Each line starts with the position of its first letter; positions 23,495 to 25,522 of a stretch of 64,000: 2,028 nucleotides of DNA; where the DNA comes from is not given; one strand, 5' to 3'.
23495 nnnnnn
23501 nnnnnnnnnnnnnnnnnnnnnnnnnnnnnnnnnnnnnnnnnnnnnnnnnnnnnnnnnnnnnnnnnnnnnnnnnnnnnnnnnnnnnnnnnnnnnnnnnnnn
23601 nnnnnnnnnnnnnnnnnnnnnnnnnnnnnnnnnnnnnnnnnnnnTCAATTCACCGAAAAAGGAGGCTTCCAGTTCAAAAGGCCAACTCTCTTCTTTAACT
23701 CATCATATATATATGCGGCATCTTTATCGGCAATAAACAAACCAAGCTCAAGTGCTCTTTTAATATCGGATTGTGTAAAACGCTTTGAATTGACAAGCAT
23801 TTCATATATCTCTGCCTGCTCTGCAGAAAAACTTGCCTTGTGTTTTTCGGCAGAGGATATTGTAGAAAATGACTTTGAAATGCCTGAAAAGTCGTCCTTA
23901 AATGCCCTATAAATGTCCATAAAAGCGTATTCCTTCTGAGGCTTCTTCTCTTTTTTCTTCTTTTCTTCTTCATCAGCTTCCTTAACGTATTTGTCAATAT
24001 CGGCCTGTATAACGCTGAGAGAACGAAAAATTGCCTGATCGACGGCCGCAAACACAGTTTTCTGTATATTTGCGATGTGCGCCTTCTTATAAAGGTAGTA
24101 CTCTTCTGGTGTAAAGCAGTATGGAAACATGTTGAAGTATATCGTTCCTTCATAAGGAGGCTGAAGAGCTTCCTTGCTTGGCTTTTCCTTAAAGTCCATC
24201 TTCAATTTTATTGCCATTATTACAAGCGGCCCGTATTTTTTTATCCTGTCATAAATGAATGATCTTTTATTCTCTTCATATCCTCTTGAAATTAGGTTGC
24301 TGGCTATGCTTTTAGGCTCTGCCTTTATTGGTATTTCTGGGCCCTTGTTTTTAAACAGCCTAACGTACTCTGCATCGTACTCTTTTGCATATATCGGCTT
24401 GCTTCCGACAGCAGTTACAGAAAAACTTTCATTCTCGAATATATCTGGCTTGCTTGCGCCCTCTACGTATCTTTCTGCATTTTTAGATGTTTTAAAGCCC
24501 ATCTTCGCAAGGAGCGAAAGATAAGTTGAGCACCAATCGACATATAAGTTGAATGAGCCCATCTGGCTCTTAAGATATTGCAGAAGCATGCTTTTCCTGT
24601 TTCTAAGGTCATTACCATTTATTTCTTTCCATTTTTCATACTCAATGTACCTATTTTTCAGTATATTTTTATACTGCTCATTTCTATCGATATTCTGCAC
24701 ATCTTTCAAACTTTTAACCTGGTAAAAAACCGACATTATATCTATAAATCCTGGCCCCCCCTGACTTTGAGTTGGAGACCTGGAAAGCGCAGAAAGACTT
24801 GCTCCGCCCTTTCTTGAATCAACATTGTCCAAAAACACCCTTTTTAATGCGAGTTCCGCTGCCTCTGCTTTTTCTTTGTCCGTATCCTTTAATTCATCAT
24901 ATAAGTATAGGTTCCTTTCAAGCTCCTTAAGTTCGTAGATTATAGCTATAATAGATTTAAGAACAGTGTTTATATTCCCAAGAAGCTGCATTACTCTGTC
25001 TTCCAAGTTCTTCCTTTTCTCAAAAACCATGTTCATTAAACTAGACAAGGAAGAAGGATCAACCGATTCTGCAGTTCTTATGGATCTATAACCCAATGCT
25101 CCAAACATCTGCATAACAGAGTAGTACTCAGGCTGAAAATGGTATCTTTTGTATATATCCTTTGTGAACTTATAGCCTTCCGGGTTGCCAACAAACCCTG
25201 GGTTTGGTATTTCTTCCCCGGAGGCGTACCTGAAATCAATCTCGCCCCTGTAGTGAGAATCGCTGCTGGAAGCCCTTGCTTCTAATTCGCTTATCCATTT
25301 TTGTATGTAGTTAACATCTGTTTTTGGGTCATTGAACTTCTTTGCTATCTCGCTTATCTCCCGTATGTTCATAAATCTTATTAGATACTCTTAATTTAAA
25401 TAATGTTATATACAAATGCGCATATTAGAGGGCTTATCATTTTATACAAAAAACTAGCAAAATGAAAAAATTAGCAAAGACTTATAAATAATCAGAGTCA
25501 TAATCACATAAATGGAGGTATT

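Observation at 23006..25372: Orphan 575-aa protein translationally coupled to four hidden ~50-aa single-helix ORFs, three starting MN(N/D)KG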

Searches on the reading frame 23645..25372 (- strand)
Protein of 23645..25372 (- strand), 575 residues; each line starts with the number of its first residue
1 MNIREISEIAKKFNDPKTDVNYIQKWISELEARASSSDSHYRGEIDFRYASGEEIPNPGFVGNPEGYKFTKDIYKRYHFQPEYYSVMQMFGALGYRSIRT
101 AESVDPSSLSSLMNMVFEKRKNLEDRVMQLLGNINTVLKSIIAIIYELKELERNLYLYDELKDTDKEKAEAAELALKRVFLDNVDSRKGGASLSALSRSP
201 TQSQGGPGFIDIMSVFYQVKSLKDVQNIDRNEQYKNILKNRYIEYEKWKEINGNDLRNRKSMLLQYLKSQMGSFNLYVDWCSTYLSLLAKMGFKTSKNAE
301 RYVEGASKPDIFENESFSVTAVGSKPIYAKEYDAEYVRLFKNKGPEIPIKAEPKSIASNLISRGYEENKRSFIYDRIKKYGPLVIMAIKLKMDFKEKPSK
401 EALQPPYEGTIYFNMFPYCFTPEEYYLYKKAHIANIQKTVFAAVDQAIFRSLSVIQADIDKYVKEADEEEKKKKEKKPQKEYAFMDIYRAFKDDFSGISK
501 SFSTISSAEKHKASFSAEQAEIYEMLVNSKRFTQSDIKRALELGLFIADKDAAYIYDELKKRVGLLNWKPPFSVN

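Call 3: search_protein_families(library=pfam, proteins=[window:23645-25372:-], max_evalue=1)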
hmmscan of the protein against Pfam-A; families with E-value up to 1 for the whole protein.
window:23645-25372:- (575 aa): 0 families

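Call 4: search_protein_families(library=ncbifam, proteins=[window:23645-25372:-], max_evalue=1)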
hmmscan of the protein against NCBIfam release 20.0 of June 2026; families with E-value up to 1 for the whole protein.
window:23645-25372:- (575 aa): 0 families

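Call 5: find_homologous_proteins(query=window:23645-25372:-)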
Query window:23645-25372:- (575 aa): 86 proteins with E <= 0.001 among 8000 candidates.
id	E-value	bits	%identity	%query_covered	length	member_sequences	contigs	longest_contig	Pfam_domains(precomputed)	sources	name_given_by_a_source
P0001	0.0e+0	1218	94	100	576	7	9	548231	-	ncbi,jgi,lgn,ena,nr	ncbi:MAG: hypothetical protein OH338_01985 [Candidatus Parvarchaeota archaeon]|nr:hypothetical prote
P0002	0.0e+0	1151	89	100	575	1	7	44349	-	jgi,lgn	jgi:hypothetical protein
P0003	0.0e+0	1092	83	100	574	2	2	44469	-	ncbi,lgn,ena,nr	ncbi:hypothetical protein M1494_02635 [Candidatus Parvarchaeota archaeon]|nr:hypothetical protein [C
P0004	0.0e+0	1089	83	100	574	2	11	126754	-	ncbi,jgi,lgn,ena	jgi:hypothetical protein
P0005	0.0e+0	1055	81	100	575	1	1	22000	-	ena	-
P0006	0.0e+0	1054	82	100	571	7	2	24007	-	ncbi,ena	-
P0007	0.0e+0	1043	79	100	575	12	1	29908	-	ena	-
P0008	0.0e+0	1042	80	100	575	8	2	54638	-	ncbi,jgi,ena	jgi:hypothetical protein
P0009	0.0e+0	1015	77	100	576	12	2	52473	-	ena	-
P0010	1.2e-290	983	74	100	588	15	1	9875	-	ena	-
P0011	1.4e-286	969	75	100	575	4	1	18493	-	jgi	jgi:hypothetical protein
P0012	5.9e-278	941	74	100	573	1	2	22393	-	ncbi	-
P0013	8.7e-275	930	71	100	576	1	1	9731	-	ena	-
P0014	1.8e-273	926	70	100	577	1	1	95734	-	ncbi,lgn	-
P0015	7.3e-273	924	71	100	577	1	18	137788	-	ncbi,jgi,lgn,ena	jgi:hypothetical protein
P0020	4.7e-192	657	54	100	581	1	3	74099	-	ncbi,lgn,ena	-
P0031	1.3e-154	534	46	99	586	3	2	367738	-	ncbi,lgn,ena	-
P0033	1.0e-150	521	46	99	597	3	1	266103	-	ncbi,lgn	-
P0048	2.6e-23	101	27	64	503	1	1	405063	-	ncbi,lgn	-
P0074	8.1e-19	86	27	59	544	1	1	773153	-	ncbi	-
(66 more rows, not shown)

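Call 6: search_solved_structures(query=window:23645-25372:-, max_evalue=10)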
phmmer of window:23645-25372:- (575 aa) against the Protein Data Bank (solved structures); distinct sequences matched with E-value up to 10: 0.

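Call 7: find_encoding_contigs(protein=P0031, flank=6000, max_places=2)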
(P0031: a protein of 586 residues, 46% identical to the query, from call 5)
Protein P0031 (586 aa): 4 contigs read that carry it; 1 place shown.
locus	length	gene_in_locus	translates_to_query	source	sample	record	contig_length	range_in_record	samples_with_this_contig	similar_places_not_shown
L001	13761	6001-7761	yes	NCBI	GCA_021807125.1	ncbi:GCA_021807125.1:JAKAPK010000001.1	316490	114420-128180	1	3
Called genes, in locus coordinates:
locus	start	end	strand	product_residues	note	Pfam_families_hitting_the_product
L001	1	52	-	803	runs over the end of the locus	-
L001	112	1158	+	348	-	PF01368:DHH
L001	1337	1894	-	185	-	-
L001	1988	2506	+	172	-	PF00293:NUDIX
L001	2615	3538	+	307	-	PF08271:Zn_Ribbon_TF, PF00382:TFIIB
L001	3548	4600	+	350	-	PF02005:TRM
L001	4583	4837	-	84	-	PF01247:Ribosomal_L35Ae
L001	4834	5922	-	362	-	-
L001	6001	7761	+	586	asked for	-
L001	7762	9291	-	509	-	PF00176:SNF2-rel_dom, PF00270:DEAD, PF04851:ResIII, PF18766:SWI2_SNF2 (weak), PF21210:RNA_helicase_helical, PF00271:Helicase_C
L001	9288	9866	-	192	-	PF22090:Gins51_C (weak)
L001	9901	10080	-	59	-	-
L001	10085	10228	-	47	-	-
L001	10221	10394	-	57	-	-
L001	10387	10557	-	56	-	-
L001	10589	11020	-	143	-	-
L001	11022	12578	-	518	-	-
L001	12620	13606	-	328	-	-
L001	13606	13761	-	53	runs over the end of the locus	-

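Call 8: find_encoding_contigs(protein=P0048, flank=6000, max_places=2)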
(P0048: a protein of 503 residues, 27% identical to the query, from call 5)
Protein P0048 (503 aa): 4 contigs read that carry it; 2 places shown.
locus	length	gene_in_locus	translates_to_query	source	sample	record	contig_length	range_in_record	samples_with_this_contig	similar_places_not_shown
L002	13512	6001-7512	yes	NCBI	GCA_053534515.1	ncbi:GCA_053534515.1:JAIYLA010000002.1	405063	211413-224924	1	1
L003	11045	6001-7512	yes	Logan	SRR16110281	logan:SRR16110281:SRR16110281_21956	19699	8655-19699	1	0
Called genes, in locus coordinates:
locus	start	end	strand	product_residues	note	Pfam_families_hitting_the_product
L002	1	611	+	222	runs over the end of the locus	-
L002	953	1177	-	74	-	-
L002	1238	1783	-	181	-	-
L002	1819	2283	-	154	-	-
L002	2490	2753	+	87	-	PF04193:PQ-loop, PF03083:MtN3_slv (weak)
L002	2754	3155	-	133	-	-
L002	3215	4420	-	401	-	PF00749:tRNA-synt_1c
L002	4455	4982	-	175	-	PF00383:dCMP_cyt_deam_1, PF14437:MafB19-deam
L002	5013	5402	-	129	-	PF00293:NUDIX, PF14815:NUDIX_4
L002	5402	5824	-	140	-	-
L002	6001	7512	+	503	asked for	-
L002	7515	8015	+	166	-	-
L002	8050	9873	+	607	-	-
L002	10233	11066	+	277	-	PF01909:NTP_transf_2 (weak), PF18765:Polbeta (weak)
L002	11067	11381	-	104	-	-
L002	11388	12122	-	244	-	-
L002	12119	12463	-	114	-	-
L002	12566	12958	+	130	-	-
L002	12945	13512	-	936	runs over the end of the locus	PF01326:PPDK_N, PF00391:PEP-utilizers, PF02896:PEP-utilizers_C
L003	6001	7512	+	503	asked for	-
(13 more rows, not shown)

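Call 9: find_encoding_contigs(protein=P0074, flank=6000, max_places=2)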
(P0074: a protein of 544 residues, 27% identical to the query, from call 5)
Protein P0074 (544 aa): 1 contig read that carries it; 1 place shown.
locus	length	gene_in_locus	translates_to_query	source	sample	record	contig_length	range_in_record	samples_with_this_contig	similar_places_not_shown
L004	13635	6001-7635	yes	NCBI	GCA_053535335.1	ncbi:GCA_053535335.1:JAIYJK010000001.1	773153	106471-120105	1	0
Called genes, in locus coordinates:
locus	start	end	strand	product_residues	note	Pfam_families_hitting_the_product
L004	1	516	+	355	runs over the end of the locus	PF01368:DHH, PF02272:DHHA1 (weak)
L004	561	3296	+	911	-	PF01326:PPDK_N, PF00391:PEP-utilizers, PF02896:PEP-utilizers_C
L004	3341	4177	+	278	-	-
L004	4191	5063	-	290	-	PF01909:NTP_transf_2, PF18765:Polbeta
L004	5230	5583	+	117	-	-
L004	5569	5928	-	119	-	-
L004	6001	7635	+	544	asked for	-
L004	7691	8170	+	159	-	-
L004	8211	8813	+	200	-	-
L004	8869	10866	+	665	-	PF01261:AP_endonuc_2 (faint)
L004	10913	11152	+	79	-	-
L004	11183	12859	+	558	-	PF00749:tRNA-synt_1c, PF03950:tRNA-synt_1c_C, PF20974:tRNA-synt_1c_C2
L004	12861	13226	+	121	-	-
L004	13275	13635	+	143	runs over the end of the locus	-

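Call 19: find_encoding_contigs(protein=P0020, flank=8000, max_places=1)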
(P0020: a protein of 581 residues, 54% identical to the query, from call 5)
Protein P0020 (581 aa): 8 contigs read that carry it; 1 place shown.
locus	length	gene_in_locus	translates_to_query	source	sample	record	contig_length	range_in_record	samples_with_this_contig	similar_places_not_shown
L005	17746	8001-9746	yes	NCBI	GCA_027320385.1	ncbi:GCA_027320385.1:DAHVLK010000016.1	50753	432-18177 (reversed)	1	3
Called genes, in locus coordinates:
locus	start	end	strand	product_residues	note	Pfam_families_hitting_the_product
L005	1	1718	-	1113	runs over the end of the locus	PF02463:SMC_N, PF13304:AAA_21 (faint), PF13476:AAA_23, PF13555:AAA_29, PF23649:FKBP15 (faint), PF06470:SMC_hinge, PF17675:APG6_N (weak)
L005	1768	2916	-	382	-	PF00579:tRNA-synt_1b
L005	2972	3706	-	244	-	PF00702:Hydrolase, PF13419:HAD_2, PF13242:Hydrolase_like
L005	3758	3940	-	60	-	PF01907:Ribosomal_L37e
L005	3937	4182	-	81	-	PF01423:LSM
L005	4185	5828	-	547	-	PF00118:Cpn60_TCP1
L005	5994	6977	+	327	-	PF01087:GalP_UDP_transf, PF16285:DUF4931_N, PF01230:HIT (faint), PF16268:DUF4921, PF02744:GalP_UDP_tr_C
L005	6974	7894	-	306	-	PF00890:FAD_binding_2 (faint), PF01134:GIDA (faint), PF01266:DAO (faint), PF03486:HI0933_like (faint), PF07992:Pyr_redox_2, PF12831:FAD_oxidored (faint), PF13738:Pyr_redox_3, PF00070:Pyr_redox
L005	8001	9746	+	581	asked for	-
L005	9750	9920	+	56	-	-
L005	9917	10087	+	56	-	-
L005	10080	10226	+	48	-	-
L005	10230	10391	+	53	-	-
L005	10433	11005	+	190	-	PF22090:Gins51_C (weak)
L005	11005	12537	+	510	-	PF00270:DEAD, PF04851:ResIII, PF21210:RNA_helicase_helical (weak), PF00271:Helicase_C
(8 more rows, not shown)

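Call 20: find_encoding_contigs(protein=P0033, flank=8000, max_places=1)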
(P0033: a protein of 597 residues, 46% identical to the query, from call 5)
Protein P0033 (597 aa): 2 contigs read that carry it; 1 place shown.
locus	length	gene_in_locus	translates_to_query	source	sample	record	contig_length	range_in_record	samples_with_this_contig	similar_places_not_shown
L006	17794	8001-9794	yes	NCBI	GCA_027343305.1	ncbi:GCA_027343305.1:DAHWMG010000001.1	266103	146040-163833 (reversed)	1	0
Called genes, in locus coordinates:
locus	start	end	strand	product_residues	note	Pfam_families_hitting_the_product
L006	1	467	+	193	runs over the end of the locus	PF11969:DcpS_C, PF01230:HIT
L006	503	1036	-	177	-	PF04079:SMC_ScpB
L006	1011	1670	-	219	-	PF02616:SMC_ScpA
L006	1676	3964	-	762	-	PF02359:CDC48_N, PF02933:CDC48_2, PF05496:RuvB_N (weak), PF00004:AAA, PF07724:AAA_2 (weak), PF17862:AAA_lid_3, PF00004:AAA, PF17862:AAA_lid_3, +25 more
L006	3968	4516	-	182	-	-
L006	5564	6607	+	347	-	PF02005:TRM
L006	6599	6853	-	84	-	PF01247:Ribosomal_L35Ae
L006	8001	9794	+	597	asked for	-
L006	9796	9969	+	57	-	-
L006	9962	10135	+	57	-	-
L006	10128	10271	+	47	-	-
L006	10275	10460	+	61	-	-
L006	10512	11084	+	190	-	PF22090:Gins51_C (weak)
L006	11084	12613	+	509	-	PF00270:DEAD, PF04851:ResIII, PF21210:RNA_helicase_helical, PF00271:Helicase_C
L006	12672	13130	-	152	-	-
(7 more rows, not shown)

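Call 24: search_solved_structures(query=A1, max_evalue=10)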
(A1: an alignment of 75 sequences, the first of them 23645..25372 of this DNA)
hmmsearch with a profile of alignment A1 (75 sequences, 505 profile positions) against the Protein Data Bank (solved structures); distinct sequences matched with E-value up to 10: 2.
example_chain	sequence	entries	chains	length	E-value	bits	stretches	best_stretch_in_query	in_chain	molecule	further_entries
1pix_A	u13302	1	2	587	1.7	10.6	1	393-446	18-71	Glutaconyl-CoA decarboxylase A subunit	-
9cah_B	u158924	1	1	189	1.8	10.5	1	309-395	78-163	Tudor domain-containing protein 3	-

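Call 25: find_related_loci(query=A1, collection=genome_contigs, flank=10000)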
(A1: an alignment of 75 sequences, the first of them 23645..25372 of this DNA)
Query A1 (575 aa) in genome_contigs; peptide patterns used: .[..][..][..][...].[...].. (x = any residue, [..] = any of these).
323 stretches matched a pattern; 229 encode a relative of the query (tblastn E <= 1e-3); the best 80 are kept; 80 distinct loci.
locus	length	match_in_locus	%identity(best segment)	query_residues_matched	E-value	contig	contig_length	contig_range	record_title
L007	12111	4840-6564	94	1-575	0e+0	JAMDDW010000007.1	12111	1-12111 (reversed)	MAG: Candidatus Parvarchaeota archaeon isolate FK_Sedi_B_Bin.122 NODE_21086_length_12111_cov_2.57109, whole genome shotg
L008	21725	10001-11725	94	1-575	0e+0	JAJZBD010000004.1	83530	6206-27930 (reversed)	MAG: Nanoarchaeota archaeon isolate HSP2.bin18 NODE_160_length_83530_cov_4.388056, whole genome shotgun sequence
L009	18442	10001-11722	83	1-574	0e+0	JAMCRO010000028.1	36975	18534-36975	MAG: Candidatus Parvarchaeota archaeon isolate FK_Sedi_A_Bin.253 NODE_2161_length_36975_cov_5.15507, whole genome shotgu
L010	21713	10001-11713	83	1-575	0e+0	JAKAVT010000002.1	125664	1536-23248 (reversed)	MAG: Nanoarchaeota archaeon isolate YP4.bin125 NODE_178_length_125664_cov_3.866884, whole genome shotgun sequence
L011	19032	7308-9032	80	1-575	0e+0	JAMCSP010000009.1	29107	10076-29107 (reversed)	MAG: Candidatus Parvarchaeota archaeon isolate FK_Sedi_A_Bin.205 NODE_3278_length_29107_cov_14.9086, whole genome shotgu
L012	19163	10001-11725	80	1-575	0e+0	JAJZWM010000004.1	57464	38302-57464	MAG: Nanoarchaeota archaeon isolate TL1-2.bin12 NODE_411_length_57464_cov_89.9939, whole genome shotgun sequence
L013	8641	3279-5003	79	1-575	0e+0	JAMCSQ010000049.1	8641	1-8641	MAG: Candidatus Parvarchaeota archaeon isolate FK_Sedi_A_Bin.204 NODE_22344_length_8641_cov_32.7532, whole genome shotgu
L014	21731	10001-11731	71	1-575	0e+0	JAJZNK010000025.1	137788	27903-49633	MAG: Nanoarchaeota archaeon isolate MAS3.bin90 NODE_112_length_137788_cov_1.482795, whole genome shotgun sequence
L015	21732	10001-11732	75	1-575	0e+0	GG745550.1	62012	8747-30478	MAG: Candidatus Parvarchaeum acidophilus ARMAN-5 genomic scaffold Scf_ARM5contig_1584, whole genome shotgun sequence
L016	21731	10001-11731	70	1-575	0e+0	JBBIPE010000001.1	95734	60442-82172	MAG: archaeon isolate QH1S170213_bin_296 NODE_6_length_95734_cov_12.5592, whole genome shotgun sequence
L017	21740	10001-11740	54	1-574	0e+0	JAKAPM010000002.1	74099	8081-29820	MAG: Nanoarchaeota archaeon isolate YF1.bin68 NODE_297_length_74099_cov_2.322622, whole genome shotgun sequence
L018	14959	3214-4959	57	1-574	0e+0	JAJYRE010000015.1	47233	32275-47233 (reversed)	MAG: Nanoarchaeota archaeon isolate DS4.bin97 NODE_618_length_47233_cov_2.115675, whole genome shotgun sequence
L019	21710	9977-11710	47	1-567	5e-177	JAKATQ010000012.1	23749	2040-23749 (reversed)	MAG: Nanoarchaeota archaeon isolate YP2.bin8 NODE_1785_length_23749_cov_2.778427, whole genome shotgun sequence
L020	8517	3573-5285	49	1-574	2e-173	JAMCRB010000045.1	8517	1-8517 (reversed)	MAG: Candidatus Parvarchaeota archaeon isolate FK_Sedi_A_Bin.293 NODE_22885_length_8517_cov_27.2018, whole genome shotgu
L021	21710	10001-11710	48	1-567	3e-172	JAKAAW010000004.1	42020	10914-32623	MAG: Nanoarchaeota archaeon isolate WH2.bin119 NODE_1373_length_42020_cov_6.273745, whole genome shotgun sequence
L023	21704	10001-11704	46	1-567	3e-162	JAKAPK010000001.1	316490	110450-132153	MAG: Nanoarchaeota archaeon isolate YF1.bin65 NODE_9_length_316490_cov_7.212297, whole genome shotgun sequence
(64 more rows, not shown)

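Call 28: search_protein_representatives(alignment_id=A1)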
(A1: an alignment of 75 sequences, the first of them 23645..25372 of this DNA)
Query: 75 sequences, 505 profile positions. Proteins with E-value up to 0.001 (for the whole library): 852; up to 1e-10: 595; up to 1e-30: 321. The best 150 are listed.
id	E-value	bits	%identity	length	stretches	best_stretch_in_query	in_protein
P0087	2.0e-181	620.7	-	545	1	5-503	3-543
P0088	3.7e-172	590.2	-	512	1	3-497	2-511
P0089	1.4e-171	588.2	-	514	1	3-500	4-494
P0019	1.7e-166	571.5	-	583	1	1-504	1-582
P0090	5.0e-166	570.0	-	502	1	50-498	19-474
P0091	6.7e-164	562.9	-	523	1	52-503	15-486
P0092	3.1e-163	560.7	-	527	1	5-498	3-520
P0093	1.9e-160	551.6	-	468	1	48-503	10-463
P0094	1.1e-158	545.8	-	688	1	26-501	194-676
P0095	7.5e-157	539.7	-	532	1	5-497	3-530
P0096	5.8e-156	536.8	-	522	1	3-497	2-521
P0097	1.1e-154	532.5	-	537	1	3-499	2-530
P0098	1.9e-154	531.8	-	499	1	3-492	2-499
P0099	3.2e-154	531.0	-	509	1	58-504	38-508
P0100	2.6e-153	528.0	-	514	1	5-503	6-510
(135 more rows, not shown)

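Call 30: predict_structure(alignment_id=A1)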
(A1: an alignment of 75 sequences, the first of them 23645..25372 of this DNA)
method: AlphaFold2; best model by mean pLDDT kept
length: 575 residues; sequences in the alignment: 75
mean_pLDDT: 78.2   pTM: 0.69
mean pLDDT of the five models: 78.2, 75.8, 75.3, 74.0, 71.6
residues with pLDDT >= 90: 99; 70-90: 334; 50-70: 106; < 50: 36
segments of 3 or more residues with pLDDT < 50: 202-204, 477-482, 492-512, 572-575
pLDDT, mean of each block of 10 residues (from residue 1): 84 86 93 90 85 84 86 72 86 84 67 74 86 88 90 86 82 85 78 64 55 80 80 80 86 87 90 84 76 60 58 72 92 87 83 70 72 88 94 77 65 93 93 83 63 79 85 59 51 44 36 72 89 91 93 90 66 45
secondary structure, 60 per line:
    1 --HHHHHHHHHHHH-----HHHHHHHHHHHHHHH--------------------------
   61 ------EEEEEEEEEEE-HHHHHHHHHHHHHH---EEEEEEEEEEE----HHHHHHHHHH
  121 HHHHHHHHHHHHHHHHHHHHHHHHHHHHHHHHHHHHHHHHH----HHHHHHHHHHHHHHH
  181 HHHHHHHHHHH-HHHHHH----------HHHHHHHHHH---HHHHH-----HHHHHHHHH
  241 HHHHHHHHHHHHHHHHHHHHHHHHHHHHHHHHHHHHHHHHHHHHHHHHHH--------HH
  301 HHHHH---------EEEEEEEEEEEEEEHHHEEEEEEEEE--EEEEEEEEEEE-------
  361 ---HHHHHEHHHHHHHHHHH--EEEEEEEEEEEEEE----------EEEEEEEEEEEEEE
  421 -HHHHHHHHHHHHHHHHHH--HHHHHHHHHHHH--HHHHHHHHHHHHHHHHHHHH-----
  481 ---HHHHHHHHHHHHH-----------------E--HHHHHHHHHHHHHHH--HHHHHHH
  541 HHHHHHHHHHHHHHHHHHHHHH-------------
elements in order: H3-14 H20-34 E67-77 H79-92 E96-106 H111-161 H166-191 H193-198 H209-218 H222-226 H232-290 H299-305 E315-328 E332-340 E343-353 H364-368 H370-380 E383-396 E407-420 H422-439 H442-453 H456-475 H484-496 H517-531 H534-562
